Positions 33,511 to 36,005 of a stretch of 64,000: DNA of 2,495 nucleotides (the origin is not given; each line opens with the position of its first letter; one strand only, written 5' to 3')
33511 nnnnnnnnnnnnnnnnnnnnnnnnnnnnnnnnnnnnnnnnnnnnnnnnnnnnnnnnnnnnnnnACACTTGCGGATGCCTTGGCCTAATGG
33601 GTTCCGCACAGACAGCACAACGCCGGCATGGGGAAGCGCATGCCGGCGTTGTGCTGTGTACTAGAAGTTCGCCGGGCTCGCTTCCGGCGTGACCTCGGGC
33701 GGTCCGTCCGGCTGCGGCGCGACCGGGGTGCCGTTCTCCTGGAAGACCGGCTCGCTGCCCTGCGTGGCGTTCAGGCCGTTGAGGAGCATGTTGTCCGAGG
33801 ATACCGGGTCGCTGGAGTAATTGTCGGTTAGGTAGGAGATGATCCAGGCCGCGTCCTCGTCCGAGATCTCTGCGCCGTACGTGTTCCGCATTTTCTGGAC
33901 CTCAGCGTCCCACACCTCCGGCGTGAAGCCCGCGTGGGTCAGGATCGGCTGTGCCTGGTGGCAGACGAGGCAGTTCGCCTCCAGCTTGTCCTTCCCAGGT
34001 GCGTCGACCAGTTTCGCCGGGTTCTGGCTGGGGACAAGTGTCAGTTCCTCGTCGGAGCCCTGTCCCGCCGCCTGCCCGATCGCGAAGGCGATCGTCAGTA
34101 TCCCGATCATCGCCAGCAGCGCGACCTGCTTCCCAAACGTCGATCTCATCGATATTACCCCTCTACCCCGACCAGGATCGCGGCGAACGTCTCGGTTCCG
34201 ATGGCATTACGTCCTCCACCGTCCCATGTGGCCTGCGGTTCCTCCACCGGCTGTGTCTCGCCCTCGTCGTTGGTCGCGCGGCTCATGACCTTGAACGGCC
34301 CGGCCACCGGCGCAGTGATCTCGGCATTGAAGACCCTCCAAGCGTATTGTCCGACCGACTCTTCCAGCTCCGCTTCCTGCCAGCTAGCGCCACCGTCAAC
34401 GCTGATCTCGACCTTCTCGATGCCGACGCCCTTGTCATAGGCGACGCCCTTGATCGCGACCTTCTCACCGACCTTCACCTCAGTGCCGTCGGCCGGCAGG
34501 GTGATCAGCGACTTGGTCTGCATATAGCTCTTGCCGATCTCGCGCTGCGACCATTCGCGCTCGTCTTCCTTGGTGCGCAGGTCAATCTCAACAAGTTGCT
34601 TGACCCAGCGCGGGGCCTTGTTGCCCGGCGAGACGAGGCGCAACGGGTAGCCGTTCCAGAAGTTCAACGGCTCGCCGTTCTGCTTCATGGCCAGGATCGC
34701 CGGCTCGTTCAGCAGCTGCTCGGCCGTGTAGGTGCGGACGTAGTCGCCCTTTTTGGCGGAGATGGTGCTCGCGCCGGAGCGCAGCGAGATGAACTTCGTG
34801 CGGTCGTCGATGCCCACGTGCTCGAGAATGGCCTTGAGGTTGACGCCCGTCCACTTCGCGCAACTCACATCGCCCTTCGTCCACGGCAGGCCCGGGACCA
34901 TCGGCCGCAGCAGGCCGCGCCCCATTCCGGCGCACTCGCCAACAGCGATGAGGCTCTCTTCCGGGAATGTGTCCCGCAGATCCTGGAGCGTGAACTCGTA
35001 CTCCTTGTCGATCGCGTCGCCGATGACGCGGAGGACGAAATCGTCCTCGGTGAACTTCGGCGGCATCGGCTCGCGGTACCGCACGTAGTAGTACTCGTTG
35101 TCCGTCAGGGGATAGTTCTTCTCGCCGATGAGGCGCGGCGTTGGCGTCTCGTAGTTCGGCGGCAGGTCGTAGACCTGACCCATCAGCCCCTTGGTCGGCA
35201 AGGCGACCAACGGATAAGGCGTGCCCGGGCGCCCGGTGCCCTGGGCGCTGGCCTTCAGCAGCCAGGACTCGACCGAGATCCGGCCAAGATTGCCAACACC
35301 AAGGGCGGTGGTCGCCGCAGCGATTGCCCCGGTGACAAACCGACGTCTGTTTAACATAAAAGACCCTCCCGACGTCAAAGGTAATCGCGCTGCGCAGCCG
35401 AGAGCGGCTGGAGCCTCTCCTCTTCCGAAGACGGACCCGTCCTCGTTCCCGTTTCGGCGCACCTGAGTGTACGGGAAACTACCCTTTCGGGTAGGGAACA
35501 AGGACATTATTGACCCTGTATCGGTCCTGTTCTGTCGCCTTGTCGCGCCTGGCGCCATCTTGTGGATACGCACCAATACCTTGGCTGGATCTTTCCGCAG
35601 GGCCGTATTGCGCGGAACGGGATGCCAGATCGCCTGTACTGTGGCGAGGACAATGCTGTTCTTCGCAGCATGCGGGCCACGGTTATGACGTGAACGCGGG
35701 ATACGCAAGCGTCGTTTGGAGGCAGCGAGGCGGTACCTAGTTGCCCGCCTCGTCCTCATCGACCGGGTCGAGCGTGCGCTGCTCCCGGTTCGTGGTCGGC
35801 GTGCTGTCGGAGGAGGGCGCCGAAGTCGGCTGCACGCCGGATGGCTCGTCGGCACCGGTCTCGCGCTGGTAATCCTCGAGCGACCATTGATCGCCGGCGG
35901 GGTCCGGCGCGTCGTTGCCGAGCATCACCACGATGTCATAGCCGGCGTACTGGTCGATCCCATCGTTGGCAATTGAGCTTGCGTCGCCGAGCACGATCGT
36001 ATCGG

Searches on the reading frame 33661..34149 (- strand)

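Call 13: search_protein_families(library=pfam, proteins=[window:33661-34149:-])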
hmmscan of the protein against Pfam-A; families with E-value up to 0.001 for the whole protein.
window:33661-34149:- (162 aa): 2 families
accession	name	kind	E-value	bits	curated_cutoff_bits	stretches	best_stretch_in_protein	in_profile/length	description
PF09098.15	Dehyd-heme_bind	-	1.6e-06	28.3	25.2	1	52-112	3-68/167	Quinohemoprotein amine dehydrogenase A, alpha subunit, haem binding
PF13442.11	Cytochrome_CBB3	-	0.00064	20.4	27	0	51-107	5-68/68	Cytochrome C oxidase, cbb3-type, subunit III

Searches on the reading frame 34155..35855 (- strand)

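Call 13: search_protein_families(library=pfam, proteins=[window:34155-35855:-])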
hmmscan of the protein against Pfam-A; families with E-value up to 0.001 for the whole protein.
window:34155-35855:- (566 aa): 3 families
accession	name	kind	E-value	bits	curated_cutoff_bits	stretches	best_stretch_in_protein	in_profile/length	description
PF00174.25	Oxidored_molyb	-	1.8e-37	129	24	1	265-435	5-169/169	Oxidoreductase molybdopterin binding domain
PF03404.22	Mo-co_dimer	-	2.9e-13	50.4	22.7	1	445-544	7-120/138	Mo-co oxidoreductase dimerisation domain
PF17957.7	Big_7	-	6e-07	30.4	24.1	1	451-490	5-43/70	Bacterial Ig domain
